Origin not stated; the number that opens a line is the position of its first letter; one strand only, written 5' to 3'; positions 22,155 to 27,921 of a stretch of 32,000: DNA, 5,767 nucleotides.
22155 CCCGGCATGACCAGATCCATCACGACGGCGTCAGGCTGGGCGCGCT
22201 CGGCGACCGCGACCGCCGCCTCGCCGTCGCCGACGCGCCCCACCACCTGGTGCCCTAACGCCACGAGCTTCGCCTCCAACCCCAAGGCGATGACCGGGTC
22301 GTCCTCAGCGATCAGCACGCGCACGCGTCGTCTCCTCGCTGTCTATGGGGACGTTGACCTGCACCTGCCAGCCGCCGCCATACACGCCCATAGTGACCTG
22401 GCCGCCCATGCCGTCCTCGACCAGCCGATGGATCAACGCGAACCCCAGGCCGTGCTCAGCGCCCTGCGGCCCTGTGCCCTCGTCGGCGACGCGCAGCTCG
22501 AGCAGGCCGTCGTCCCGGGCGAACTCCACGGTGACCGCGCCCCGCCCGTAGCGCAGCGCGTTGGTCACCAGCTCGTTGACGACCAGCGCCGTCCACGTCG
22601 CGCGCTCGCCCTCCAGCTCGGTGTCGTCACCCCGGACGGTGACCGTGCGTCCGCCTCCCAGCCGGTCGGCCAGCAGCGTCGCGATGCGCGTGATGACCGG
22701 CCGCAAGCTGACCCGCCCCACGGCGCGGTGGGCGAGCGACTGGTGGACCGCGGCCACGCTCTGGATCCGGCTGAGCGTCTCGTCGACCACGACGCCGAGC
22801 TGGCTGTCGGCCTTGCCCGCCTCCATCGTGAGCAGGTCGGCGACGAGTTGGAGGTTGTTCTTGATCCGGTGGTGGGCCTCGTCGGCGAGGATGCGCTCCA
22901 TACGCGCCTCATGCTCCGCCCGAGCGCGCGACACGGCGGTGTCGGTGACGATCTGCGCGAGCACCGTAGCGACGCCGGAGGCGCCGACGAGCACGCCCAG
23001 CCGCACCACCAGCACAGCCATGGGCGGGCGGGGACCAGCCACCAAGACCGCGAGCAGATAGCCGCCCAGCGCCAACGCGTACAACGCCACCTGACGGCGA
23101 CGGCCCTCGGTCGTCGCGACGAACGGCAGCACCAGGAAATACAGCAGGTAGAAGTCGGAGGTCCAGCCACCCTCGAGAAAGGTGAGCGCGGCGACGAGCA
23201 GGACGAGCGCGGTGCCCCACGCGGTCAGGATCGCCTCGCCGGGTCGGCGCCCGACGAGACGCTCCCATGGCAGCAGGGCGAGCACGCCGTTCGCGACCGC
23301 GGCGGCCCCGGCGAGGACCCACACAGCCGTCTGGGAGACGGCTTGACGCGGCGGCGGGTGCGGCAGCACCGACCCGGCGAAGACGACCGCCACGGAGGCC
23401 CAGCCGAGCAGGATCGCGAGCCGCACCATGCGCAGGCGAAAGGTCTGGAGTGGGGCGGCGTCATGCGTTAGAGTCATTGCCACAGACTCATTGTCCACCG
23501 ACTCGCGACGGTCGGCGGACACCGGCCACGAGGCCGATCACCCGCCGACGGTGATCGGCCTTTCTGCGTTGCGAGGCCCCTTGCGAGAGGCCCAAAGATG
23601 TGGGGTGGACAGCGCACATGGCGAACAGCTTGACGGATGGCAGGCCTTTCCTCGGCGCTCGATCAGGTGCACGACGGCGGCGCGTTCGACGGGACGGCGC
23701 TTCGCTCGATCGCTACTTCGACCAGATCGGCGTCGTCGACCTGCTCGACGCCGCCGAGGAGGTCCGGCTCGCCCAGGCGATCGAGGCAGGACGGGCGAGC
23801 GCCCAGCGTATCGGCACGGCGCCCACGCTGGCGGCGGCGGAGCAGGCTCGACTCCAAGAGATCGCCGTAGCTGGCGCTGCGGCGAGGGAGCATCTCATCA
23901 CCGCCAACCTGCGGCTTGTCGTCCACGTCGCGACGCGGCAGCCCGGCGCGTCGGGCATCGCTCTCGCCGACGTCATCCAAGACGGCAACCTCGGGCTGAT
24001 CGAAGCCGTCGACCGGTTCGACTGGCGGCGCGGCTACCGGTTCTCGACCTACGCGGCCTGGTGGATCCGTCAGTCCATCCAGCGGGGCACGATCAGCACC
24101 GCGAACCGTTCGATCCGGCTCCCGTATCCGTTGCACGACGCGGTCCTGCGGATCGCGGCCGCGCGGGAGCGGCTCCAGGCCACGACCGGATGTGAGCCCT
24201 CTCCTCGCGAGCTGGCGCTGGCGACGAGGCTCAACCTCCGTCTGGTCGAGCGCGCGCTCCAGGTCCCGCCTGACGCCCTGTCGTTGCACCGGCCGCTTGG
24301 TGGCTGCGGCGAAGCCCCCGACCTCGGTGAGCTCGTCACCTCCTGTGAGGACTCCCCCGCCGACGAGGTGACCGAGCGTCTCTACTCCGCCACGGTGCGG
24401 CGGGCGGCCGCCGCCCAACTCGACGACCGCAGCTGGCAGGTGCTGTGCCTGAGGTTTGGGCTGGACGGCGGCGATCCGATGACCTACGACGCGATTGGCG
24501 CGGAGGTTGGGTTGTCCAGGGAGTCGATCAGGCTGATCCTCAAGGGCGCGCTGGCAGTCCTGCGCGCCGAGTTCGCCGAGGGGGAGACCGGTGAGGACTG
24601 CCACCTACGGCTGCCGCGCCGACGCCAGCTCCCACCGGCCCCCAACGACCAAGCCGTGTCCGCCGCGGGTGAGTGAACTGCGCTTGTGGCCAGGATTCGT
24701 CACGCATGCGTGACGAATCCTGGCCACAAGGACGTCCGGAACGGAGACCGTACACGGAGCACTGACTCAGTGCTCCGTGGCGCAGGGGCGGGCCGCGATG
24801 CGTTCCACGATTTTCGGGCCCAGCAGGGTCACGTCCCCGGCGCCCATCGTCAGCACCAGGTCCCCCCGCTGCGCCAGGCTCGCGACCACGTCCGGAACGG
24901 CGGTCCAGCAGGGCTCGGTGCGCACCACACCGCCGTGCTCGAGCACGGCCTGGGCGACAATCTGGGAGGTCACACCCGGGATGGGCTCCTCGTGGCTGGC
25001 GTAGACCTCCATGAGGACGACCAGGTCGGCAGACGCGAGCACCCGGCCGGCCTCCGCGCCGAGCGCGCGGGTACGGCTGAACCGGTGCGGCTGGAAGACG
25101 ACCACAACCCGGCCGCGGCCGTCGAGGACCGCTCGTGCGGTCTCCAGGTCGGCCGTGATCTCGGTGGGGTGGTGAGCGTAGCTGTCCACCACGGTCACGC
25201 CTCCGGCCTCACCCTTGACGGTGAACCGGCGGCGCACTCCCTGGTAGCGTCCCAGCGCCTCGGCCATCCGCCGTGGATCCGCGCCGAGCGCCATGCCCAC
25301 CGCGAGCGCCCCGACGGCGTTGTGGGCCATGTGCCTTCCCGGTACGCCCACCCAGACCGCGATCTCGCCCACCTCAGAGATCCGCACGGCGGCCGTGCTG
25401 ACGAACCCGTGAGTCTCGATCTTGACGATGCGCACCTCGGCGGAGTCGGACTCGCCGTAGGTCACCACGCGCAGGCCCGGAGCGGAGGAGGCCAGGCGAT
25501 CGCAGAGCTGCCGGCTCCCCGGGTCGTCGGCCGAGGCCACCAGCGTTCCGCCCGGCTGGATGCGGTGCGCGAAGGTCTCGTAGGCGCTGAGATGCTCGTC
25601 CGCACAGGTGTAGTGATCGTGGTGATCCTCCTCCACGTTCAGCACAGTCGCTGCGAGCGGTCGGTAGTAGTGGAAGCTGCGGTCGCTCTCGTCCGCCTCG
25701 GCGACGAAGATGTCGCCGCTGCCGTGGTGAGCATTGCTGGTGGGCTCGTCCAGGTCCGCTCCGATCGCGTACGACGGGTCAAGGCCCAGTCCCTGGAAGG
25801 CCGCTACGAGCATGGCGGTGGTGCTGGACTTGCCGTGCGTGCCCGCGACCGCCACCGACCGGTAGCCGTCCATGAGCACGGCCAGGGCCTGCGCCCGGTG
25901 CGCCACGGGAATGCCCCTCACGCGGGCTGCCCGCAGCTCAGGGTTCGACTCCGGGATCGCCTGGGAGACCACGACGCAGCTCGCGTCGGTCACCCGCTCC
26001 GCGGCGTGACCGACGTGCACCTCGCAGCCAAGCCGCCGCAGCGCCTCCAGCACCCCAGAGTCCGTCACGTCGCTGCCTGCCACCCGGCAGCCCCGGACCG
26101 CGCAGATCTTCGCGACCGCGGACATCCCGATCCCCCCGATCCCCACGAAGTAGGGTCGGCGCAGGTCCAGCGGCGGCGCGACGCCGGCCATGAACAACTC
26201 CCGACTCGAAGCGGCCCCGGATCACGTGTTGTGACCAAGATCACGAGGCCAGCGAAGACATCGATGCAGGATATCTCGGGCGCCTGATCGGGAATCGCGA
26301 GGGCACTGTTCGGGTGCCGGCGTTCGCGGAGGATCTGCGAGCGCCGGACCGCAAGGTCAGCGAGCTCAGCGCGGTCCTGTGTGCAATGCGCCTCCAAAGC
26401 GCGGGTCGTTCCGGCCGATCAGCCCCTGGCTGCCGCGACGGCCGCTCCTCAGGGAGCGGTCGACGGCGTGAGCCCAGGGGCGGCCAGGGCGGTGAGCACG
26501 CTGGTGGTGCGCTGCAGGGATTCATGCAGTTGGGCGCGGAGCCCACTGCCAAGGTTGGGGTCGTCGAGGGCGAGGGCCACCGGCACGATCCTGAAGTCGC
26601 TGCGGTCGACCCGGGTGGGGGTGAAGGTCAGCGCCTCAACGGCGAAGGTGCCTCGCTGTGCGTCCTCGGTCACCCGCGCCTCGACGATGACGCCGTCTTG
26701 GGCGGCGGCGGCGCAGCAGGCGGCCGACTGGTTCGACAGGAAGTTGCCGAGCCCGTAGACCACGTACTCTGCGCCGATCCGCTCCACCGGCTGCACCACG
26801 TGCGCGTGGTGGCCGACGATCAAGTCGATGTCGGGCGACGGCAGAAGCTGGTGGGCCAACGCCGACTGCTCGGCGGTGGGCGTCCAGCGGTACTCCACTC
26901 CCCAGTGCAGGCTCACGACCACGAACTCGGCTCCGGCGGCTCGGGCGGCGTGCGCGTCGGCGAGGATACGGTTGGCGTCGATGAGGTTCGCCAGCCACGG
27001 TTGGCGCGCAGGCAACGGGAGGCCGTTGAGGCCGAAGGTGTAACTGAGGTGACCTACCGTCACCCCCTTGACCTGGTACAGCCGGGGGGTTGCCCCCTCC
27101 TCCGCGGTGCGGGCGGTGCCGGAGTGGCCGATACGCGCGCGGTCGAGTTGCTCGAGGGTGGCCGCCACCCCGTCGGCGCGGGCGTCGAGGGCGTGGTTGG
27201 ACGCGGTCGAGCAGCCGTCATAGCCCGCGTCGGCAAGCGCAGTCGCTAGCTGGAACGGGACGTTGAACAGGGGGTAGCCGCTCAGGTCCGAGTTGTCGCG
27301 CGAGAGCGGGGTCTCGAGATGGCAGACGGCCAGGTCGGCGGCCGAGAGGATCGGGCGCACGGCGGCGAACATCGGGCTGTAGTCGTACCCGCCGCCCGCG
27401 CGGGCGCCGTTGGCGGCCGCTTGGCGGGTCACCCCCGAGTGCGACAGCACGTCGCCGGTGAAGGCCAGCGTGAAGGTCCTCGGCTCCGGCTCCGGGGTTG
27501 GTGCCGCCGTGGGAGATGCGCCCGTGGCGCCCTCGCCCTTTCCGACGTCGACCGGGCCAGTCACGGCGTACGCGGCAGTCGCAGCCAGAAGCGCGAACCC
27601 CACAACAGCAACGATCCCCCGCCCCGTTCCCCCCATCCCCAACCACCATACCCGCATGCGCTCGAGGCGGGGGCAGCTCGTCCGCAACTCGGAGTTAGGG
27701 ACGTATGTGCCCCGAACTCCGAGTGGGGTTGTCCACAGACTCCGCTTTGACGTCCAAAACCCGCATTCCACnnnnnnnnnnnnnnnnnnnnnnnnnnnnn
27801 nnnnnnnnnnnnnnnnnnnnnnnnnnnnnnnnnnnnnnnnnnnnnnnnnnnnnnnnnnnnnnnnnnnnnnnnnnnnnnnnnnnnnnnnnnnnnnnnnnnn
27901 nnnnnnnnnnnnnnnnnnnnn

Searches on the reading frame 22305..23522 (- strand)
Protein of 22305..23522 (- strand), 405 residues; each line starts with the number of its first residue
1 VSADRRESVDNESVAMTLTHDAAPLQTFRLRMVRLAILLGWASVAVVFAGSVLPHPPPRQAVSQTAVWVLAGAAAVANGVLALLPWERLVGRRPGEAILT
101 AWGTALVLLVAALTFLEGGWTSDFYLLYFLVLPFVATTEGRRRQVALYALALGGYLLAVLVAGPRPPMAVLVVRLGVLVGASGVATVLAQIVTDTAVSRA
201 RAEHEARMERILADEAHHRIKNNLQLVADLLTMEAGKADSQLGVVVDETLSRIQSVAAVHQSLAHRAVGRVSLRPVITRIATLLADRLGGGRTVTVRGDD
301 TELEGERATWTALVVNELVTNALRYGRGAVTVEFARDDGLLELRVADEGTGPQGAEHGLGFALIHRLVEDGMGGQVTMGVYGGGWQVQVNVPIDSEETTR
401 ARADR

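Call 30: search_protein_families(library=pfam, proteins=[window:22305-23522:-], max_evalue=0.01)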
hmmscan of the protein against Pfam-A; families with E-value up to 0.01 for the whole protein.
window:22305-23522:- (405 aa): 4 families
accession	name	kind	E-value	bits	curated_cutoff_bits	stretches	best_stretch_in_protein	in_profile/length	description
PF07568.18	HisKA_2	-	3.2e-14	53.2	22.3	1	215-284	1-72/76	Histidine kinase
PF02518.31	HATPase_c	-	3.2e-08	34.4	26.4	1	312-393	7-109/111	Histidine kinase-, DNA gyrase B-, and HSP90-like ATPase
PF13581.12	HATPase_c_2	-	6.7e-08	33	27.4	1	301-370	22-111/127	Histidine kinase-like ATPase domain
PF07536.20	HWE_HK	-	3.5e-06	28.1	22.8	1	215-299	1-82/83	HWE histidine kinase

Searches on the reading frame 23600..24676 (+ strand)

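Call 30: search_protein_families(library=pfam, proteins=[window:23600-24676:+], max_evalue=0.01)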
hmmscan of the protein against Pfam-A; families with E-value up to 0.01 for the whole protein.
window:23600-24676:+ (358 aa): 4 families
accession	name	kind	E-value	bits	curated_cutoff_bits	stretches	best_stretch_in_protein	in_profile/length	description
PF04542.20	Sigma70_r2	-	2.9e-17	62.6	24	1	99-162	1-63/71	Sigma-70 region 2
PF04545.22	Sigma70_r4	-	6.6e-12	45.2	24.1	1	272-322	3-49/50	Sigma-70, region 4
PF00140.25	Sigma70_r1_2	-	1.2e-08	35.2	22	1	35-65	2-32/34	Sigma-70 factor, region 1.2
PF04539.22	Sigma70_r3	-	4.8e-08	33.4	25.3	1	183-255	4-76/78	Sigma-70 region 3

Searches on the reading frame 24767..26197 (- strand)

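Call 30: search_protein_families(library=pfam, proteins=[window:24767-26197:-], max_evalue=0.01)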
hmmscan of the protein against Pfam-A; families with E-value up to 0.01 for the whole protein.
window:24767-26197:- (476 aa): 4 families
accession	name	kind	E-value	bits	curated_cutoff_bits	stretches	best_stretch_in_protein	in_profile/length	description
PF01225.30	Mur_ligase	-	6.6e-26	91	21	1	16-112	3-94/95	Mur ligase family, catalytic domain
PF02875.26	Mur_ligase_C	-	2e-20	74.3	28.4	1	323-454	1-127/127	Mur ligase, glutamate ligase domain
PF08245.18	Mur_ligase_M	-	8.5e-17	62.2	24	1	117-300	1-199/200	Mur ligase middle domain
PF21799.2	MurD-like_N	-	0.003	18.2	27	1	18-98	6-86/88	Mur ligase MurD-like, N-terminal domain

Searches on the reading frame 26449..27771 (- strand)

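Call 30: search_protein_families(library=pfam, proteins=[window:26449-27771:-], max_evalue=0.01)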
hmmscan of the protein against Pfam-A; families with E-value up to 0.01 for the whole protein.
window:26449-27771:- (440 aa): 1 family
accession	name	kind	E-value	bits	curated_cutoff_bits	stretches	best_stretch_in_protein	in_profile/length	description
PF09587.15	PGA_cap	-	3.1e-70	237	27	1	101-348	1-255/255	Bacterial capsule synthesis protein PGA_cap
